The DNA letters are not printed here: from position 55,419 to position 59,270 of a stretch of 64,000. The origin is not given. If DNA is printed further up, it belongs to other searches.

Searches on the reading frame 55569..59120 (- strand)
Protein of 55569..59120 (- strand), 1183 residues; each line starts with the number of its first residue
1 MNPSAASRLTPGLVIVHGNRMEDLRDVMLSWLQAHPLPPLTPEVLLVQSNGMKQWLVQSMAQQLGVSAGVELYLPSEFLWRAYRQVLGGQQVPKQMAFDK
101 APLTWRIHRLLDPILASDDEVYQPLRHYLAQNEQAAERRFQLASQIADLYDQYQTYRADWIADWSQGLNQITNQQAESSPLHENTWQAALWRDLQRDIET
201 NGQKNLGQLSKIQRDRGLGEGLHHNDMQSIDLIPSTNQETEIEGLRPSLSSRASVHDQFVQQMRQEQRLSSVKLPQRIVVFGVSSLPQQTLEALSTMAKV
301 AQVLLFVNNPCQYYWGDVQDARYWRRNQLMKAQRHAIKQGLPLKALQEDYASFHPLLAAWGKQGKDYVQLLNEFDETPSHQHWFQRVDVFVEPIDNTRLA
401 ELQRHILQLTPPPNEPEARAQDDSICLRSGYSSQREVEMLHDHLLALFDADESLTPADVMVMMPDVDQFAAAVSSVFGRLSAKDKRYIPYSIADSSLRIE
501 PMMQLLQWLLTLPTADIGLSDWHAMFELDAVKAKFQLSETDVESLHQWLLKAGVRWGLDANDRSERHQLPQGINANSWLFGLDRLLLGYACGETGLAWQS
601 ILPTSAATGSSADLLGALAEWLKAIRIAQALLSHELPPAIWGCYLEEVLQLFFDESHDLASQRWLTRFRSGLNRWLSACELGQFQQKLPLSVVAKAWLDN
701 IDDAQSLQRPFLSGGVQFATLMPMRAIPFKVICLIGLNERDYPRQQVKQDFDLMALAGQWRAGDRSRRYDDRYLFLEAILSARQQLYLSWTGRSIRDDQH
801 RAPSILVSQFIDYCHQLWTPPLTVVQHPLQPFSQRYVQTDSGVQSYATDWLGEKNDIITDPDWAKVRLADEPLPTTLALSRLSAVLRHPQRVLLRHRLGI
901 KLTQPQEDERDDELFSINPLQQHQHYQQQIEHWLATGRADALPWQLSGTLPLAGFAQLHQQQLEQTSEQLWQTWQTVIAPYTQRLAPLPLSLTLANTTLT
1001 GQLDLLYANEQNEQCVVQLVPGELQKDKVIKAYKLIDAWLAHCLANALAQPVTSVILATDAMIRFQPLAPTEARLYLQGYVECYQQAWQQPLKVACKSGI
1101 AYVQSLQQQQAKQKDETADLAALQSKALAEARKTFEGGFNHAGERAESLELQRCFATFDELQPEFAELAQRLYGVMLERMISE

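Call 3: search_protein_families(library=pfam, proteins=[window:55569-59120:-], max_evalue=0.01)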
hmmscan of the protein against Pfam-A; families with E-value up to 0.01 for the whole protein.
window:55569-59120:- (1183 aa): 2 families
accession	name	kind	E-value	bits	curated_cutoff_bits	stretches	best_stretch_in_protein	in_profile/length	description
PF04257.20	Exonuc_V_gamma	-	6.1e-89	298.7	25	1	13-408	1-313/314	Exodeoxyribonuclease V, gamma subunit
PF17946.7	RecC_C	-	1.2e-33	117.2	22.6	1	874-1105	1-200/202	RecC C-terminal domain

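Call 12: find_homologous_proteins(query=window:55569-59120:-, max_evalue=1e-100)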
Query window:55569-59120:- (1183 aa): 3425 proteins with E <= 1e-100 among 8000 candidates; the best 120 are listed.
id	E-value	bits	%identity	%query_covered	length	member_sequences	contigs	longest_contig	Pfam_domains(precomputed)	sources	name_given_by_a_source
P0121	0.0e+0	2680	99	100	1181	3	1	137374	PF27451.1,PF04257.21,PF17946.8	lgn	-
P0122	0.0e+0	2106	79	99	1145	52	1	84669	PF27451.1,PF04257.21,PF17946.8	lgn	-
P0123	0.0e+0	1942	73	100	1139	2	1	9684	PF27451.1,PF04257.21,PF17946.8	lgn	-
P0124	0.0e+0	1927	73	100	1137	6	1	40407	PF27451.1,PF04257.21,PF17946.8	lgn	-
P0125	0.0e+0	1909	73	99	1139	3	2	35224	PF27451.1,PF04257.21,PF17946.8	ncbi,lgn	-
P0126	0.0e+0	1897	72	99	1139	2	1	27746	PF27451.1,PF04257.21,PF17946.8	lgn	-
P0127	0.0e+0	1884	72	99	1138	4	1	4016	PF27451.1,PF04257.21,PF17946.8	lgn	-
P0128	0.0e+0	1857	70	99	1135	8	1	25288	PF27451.1,PF04257.21,PF17946.8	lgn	-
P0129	0.0e+0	1233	50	99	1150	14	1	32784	PF27451.1,PF04257.21,PF17946.8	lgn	-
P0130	1.4e-298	1012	45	99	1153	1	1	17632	PF27451.1,PF04257.21,PF17946.8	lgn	-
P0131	1.3e-288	979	44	99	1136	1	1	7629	PF27451.1,PF04257.21,PF17946.8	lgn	-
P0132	7.1e-267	907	42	100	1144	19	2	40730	PF27451.1,PF04257.21,PF17946.8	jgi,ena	-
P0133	1.1e-265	903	42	100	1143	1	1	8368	PF27451.1,PF04257.21,PF17946.8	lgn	-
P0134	7.0e-265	900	42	99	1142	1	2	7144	PF27451.1,PF04257.21,PF17946.8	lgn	-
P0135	1.7e-264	899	43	99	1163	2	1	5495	PF27451.1,PF04257.21,PF17946.8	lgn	-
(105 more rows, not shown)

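Call 13: find_encoding_contigs(protein=P0121, flank=7000, max_places=2)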
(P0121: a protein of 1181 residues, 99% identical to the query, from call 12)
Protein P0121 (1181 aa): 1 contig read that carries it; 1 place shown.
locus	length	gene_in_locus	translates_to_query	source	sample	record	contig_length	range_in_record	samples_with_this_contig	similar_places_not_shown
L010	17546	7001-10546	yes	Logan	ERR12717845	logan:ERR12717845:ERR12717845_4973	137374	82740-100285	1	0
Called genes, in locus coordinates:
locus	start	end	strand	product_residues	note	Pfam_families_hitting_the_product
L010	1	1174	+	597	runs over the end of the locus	PF17243:POTRA_TamA_1, PF07244:POTRA, PF01103:Omp85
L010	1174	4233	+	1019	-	PF27051:TamB_N, PF04357:TamB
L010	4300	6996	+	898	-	PF09084:NMT1, PF00497:SBP_bac_3, PF08448:PAS_4 (weak), PF13426:PAS_9, PF00990:GGDEF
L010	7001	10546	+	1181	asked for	PF04257:RecC_N, PF27451:RecC_4th, PF17946:RecC_C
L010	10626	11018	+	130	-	PF01850:PIN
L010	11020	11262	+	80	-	PF02604:PhdYeFM_antitox (weak)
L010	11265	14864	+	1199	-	PF00580:UvrD-helicase, PF13245:AAA_19 (faint), PF13604:AAA_30 (faint), PF13361:UvrD_C, PF13538:UvrD_C_2, PF12705:PDDEXK_1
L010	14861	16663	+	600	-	PF21185:RecD_N, PF13086:AAA_11, PF13604:AAA_30, PF05127:NAT10_TcmA_helicase, PF09848:SLFN-g3_helicase (weak), PF13245:AAA_19, PF13401:AAA_22, PF13538:UvrD_C_2, +2 more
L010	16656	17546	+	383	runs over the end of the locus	PF05175:MTS (weak), PF05958:tRNA_U5-meth_tr, PF13679:Methyltransf_32 (weak), PF09445:Methyltransf_15 (weak), PF13847:Methyltransf_31, PF13649:Methyltransf_25 (faint)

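Call 14: find_encoding_contigs(protein=P0122, flank=7000, max_places=2)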
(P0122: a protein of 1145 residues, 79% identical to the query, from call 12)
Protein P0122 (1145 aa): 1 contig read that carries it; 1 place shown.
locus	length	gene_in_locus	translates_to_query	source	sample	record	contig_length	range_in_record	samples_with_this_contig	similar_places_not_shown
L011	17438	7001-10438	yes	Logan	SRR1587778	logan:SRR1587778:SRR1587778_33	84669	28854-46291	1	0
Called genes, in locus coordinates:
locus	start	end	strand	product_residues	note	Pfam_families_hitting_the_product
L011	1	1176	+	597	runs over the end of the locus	PF17243:POTRA_TamA_1, PF07244:POTRA (weak), PF01103:Omp85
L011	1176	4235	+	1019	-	PF27051:TamB_N, PF04357:TamB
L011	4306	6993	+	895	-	PF09084:NMT1, PF00497:SBP_bac_3, PF08448:PAS_4, PF13426:PAS_9, PF00990:GGDEF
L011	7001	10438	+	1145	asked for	PF04257:RecC_N, PF27451:RecC_4th, PF17946:RecC_C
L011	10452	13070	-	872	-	PF00990:GGDEF, PF00563:EAL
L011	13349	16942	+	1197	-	PF00580:UvrD-helicase, PF13245:AAA_19 (faint), PF13361:UvrD_C, PF13538:UvrD_C_2, PF12705:PDDEXK_1 (weak)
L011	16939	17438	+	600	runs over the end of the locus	PF21185:RecD_N, PF13086:AAA_11, PF13604:AAA_30, PF05127:NAT10_TcmA_helicase, PF13245:AAA_19, PF13401:AAA_22 (weak), PF18335:SH3_13 (weak), PF13538:UvrD_C_2, +2 more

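Call 15: find_encoding_contigs(protein=P0125, flank=7000, max_places=2)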
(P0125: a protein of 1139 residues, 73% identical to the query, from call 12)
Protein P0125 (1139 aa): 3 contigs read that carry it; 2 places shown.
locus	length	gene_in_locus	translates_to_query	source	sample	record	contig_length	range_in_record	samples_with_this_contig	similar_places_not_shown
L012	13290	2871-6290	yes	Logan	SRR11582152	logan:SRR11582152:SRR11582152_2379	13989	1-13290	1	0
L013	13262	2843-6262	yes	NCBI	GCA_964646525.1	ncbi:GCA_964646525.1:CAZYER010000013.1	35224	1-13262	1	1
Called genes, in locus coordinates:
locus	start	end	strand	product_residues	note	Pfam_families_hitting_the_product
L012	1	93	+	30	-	?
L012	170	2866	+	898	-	PF09084:NMT1, PF00497:SBP_bac_3, PF08448:PAS_4, PF13426:PAS_9, PF00990:GGDEF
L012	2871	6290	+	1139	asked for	PF04257:RecC_N, PF27451:RecC_4th, PF17946:RecC_C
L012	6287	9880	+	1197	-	PF00580:UvrD-helicase, PF13245:AAA_19 (faint), PF13361:UvrD_C, PF13538:UvrD_C_2, PF12705:PDDEXK_1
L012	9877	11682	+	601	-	PF21185:RecD_N, PF13086:AAA_11 (weak), PF13245:AAA_19, PF13604:AAA_30, PF05127:NAT10_TcmA_helicase, PF13401:AAA_22 (weak), PF18335:SH3_13 (weak), PF13538:UvrD_C_2, +1 more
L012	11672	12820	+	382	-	PF05958:tRNA_U5-meth_tr, PF05175:MTS (weak), PF13679:Methyltransf_32 (faint), PF09445:Methyltransf_15 (weak), PF13649:Methyltransf_25 (faint), PF13847:Methyltransf_31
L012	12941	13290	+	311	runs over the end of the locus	PF00589:Phage_integrase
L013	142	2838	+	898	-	PF09084:NMT1, PF00497:SBP_bac_3, PF08448:PAS_4, PF13426:PAS_9, PF00990:GGDEF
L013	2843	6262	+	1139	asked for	PF04257:RecC_N, PF27451:RecC_4th, PF17946:RecC_C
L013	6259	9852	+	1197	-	PF00580:UvrD-helicase, PF13245:AAA_19 (faint), PF13361:UvrD_C, PF13538:UvrD_C_2, PF12705:PDDEXK_1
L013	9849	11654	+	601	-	PF21185:RecD_N, PF13086:AAA_11 (weak), PF13245:AAA_19, PF13604:AAA_30, PF05127:NAT10_TcmA_helicase, PF13401:AAA_22 (weak), PF18335:SH3_13 (weak), PF13538:UvrD_C_2, +1 more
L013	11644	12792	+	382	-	PF05958:tRNA_U5-meth_tr, PF05175:MTS (weak), PF13679:Methyltransf_32 (faint), PF09445:Methyltransf_15 (weak), PF13649:Methyltransf_25 (faint), PF13847:Methyltransf_31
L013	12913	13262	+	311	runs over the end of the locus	PF00589:Phage_integrase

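Call 25: find_encoding_contigs(protein=P0124, flank=6000, max_places=1)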
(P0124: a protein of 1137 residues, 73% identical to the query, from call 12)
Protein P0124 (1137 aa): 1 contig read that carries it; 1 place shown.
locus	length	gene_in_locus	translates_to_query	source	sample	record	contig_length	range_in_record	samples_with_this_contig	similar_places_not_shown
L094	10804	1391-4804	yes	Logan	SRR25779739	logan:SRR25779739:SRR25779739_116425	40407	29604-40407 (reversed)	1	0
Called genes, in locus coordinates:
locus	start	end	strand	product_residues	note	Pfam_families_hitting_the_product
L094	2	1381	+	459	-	?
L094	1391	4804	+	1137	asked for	PF04257:RecC_N, PF27451:RecC_4th, PF17946:RecC_C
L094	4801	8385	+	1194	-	PF00580:UvrD-helicase, PF13245:AAA_19, PF13361:UvrD_C, PF13538:UvrD_C_2 (faint), PF12705:PDDEXK_1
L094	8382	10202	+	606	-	PF21185:RecD_N, PF13086:AAA_11 (weak), PF13245:AAA_19, PF13604:AAA_30, PF05127:NAT10_TcmA_helicase, PF13401:AAA_22 (weak), PF18335:SH3_13 (weak), PF13538:UvrD_C_2, +1 more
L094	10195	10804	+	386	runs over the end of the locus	PF05175:MTS, PF05958:tRNA_U5-meth_tr, PF01170:UPF0020 (faint), PF09445:Methyltransf_15 (weak), PF13847:Methyltransf_31, PF13649:Methyltransf_25 (weak)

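Call 26: find_encoding_contigs(protein=P0128, flank=6000, max_places=1)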
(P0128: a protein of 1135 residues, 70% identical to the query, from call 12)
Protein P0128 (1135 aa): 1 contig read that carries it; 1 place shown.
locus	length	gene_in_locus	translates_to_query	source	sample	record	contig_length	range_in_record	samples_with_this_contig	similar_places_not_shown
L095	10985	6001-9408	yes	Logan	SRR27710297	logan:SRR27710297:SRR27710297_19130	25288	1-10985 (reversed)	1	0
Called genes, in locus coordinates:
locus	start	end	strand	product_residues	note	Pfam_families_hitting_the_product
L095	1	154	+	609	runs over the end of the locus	PF17243:POTRA_TamA_1, PF07244:POTRA (weak), PF01103:Omp85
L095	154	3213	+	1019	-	PF27051:TamB_N, PF04357:TamB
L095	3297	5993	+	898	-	PF09084:NMT1, PF00497:SBP_bac_3, PF00990:GGDEF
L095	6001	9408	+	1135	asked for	PF04257:RecC_N, PF27451:RecC_4th, PF17946:RecC_C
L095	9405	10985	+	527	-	?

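Call 27: find_encoding_contigs(protein=P0129, flank=6000, max_places=1)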
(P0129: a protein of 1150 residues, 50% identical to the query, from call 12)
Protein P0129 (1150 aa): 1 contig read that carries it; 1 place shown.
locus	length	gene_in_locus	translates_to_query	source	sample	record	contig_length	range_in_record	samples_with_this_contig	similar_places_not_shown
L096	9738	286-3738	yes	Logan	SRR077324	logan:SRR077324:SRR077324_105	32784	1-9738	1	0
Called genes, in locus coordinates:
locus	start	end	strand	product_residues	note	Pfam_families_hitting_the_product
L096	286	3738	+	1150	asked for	PF04257:RecC_N, PF27451:RecC_4th, PF17946:RecC_C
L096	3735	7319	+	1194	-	PF00580:UvrD-helicase, PF13245:AAA_19, PF13361:UvrD_C, PF13538:UvrD_C_2 (faint), PF12705:PDDEXK_1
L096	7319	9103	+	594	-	PF21185:RecD_N, PF13086:AAA_11 (weak), PF13245:AAA_19, PF13604:AAA_30, PF05127:NAT10_TcmA_helicase, PF09848:SLFN-g3_helicase (weak), PF13401:AAA_22, PF13538:UvrD_C_2, +3 more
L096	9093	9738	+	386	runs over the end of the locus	PF05958:tRNA_U5-meth_tr, PF05175:MTS (weak), PF13649:Methyltransf_25 (weak), PF13847:Methyltransf_31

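Call 41: find_related_loci(query=A2, collection=metagenome_contigs, flank=7000)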
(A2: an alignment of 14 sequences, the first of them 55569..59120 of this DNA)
Query A2 (1183 aa) in metagenome_contigs; peptide patterns used: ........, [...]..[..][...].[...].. (x = any residue, [..] = any of these).
600 stretches matched a pattern (row limit reached: there are more); 582 encode a relative of the query (tblastn E <= 1e-3); the best 80 are kept; 80 distinct loci.
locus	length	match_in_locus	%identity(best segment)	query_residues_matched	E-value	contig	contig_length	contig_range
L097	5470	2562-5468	69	9-1021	0e+0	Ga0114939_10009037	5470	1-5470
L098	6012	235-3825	38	12-1179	0e+0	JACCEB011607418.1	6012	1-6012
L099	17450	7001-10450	40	12-1176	0e+0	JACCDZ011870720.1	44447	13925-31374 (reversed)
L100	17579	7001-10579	38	3-1178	0e+0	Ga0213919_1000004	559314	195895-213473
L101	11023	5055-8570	39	3-1178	0e+0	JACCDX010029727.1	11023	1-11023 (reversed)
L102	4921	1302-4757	39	2-1178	0e+0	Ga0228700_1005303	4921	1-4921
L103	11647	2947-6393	38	1-1177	0e+0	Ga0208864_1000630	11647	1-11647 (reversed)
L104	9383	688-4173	40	12-1183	0e+0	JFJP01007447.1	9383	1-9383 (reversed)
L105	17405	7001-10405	39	9-1178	0e+0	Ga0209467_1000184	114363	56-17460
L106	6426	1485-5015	36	1-1180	0e+0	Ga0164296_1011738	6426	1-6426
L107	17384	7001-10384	38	9-1177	0e+0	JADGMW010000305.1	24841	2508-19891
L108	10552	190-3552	37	7-1161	0e+0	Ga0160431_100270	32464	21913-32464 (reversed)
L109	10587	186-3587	37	6-1178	0e+0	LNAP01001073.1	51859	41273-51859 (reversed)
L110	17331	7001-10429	38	7-1183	0e+0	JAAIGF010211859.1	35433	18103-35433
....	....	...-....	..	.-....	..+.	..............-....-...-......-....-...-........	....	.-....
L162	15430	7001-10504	36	9-1177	0e+0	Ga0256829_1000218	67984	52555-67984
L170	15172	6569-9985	37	4-1173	0e+0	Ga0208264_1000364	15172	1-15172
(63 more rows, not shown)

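Call 45: search_protein_families(library=pfam, proteins=[L162:10542-11717:-, L162:11901-12209:+, L162:12206-12742:+, L170:10551-11174:+, L170:11321-12394:-, L170:12776-14860:-, L170:10137-10379:-, L011:10452-13070:-], max_evalue=0.001)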
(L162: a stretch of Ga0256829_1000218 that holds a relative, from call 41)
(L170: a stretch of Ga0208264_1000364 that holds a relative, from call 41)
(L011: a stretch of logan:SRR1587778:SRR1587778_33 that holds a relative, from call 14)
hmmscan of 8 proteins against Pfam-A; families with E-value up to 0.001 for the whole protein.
L162:10542-11717:- (391 aa): 2 families
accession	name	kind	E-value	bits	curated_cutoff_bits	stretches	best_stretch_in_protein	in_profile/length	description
PF04095.22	NAPRTase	-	1.7e-58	198.6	20.8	1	161-389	2-238/239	Nicotinate phosphoribosyltransferase (NAPRTase) family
PF17767.7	NAPRTase_N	-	1.8e-35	122.4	32.6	1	6-125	1-125/125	Nicotinate phosphoribosyltransferase (NAPRTase) N-terminal domain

L162:11901-12209:+ (102 aa): 2 families
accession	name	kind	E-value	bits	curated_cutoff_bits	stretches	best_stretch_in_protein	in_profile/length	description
PF18765.7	Polbeta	-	2.7e-06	27.9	26.9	1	24-88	15-79/93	Polymerase beta, Nucleotidyltransferase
PF01909.29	NTP_transf_2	-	1.9e-05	25.4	21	1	11-76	4-74/93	Nucleotidyltransferase domain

L162:12206-12742:+ (178 aa): 0 families

L170:10551-11174:+ (207 aa): 0 families

L170:11321-12394:- (357 aa): 1 family
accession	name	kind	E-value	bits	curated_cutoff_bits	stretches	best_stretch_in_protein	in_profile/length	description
PF03734.19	YkuD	-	1.3e-20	74.9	23.4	1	57-164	3-146/146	L,D-transpeptidase catalytic domain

L170:12776-14860:- (694 aa): 2 families
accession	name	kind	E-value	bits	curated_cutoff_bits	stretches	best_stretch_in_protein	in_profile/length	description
PF05649.18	Peptidase_M13_N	-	7.2e-102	342.1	32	1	60-434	1-381/381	Peptidase family M13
PF01431.27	Peptidase_M13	-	2.8e-71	239.8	24.5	1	486-690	1-204/205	Peptidase family M13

L170:10137-10379:- (80 aa): 0 families

L011:10452-13070:- (872 aa): 2 families
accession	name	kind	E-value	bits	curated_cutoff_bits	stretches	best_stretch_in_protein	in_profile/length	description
PF00563.25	EAL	-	1.6e-62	211.4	31.3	1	619-848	2-234/236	EAL domain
PF00990.26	GGDEF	-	2.8e-44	151.2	23.8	1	440-598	1-161/161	Diguanylate cyclase, GGDEF domain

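Call 46: search_protein_families(library=ncbifam, proteins=[L162:11901-12209:+, L162:12206-12742:+], max_evalue=0.1)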
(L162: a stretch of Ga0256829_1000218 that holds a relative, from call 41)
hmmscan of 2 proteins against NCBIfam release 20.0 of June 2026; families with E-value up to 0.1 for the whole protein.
L162:11901-12209:+ (102 aa): 1 family
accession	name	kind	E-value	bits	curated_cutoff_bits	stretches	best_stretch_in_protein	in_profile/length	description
NF047752.1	MntA_antitoxin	equivalog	0.0066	16.3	60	1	23-89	8-73/106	type VII toxin-antitoxin system MntA family adenylyltransferase antitoxin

L162:12206-12742:+ (178 aa): 1 family
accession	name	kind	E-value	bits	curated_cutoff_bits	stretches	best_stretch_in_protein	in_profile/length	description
NF047751.1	HepT_toxin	equivalog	0.047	13.6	60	0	90-123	65-100/120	type VII toxin-antitoxin system HepT family RNase toxin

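Call 47: search_protein_families(library=padloc, proteins=[L162:11901-12209:+, L162:12206-12742:+], max_evalue=0.01)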
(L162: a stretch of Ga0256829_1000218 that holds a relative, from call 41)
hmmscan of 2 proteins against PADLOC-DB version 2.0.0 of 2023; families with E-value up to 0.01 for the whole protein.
L162:11901-12209:+ (102 aa): 4 families
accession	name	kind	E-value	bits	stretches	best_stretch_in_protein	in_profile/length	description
PDLC04904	PDC-S09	-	9.4e-06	23.8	1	23-76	26-80/104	-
PDLC04902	PDC-S09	-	1e-05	23.8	1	24-76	23-77/97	-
PDLC04905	PDC-S09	-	0.00039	18.7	1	25-82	24-85/101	-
PDLC04906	PDC-S09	-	0.00084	17.7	1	25-78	27-82/98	-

L162:12206-12742:+ (178 aa): 0 families

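Call 68: list_cluster_members(proteins=[P0125, P0001])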
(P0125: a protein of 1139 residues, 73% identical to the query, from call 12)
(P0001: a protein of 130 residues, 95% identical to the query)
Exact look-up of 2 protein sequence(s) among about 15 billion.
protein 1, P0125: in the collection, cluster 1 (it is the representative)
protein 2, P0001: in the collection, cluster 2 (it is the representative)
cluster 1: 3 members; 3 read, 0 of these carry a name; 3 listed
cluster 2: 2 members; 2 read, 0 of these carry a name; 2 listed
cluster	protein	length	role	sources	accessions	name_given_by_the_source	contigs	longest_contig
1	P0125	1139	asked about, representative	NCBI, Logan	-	-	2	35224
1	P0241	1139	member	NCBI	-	-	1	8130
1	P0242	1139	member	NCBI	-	-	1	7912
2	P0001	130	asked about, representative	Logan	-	-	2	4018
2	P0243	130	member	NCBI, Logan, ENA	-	-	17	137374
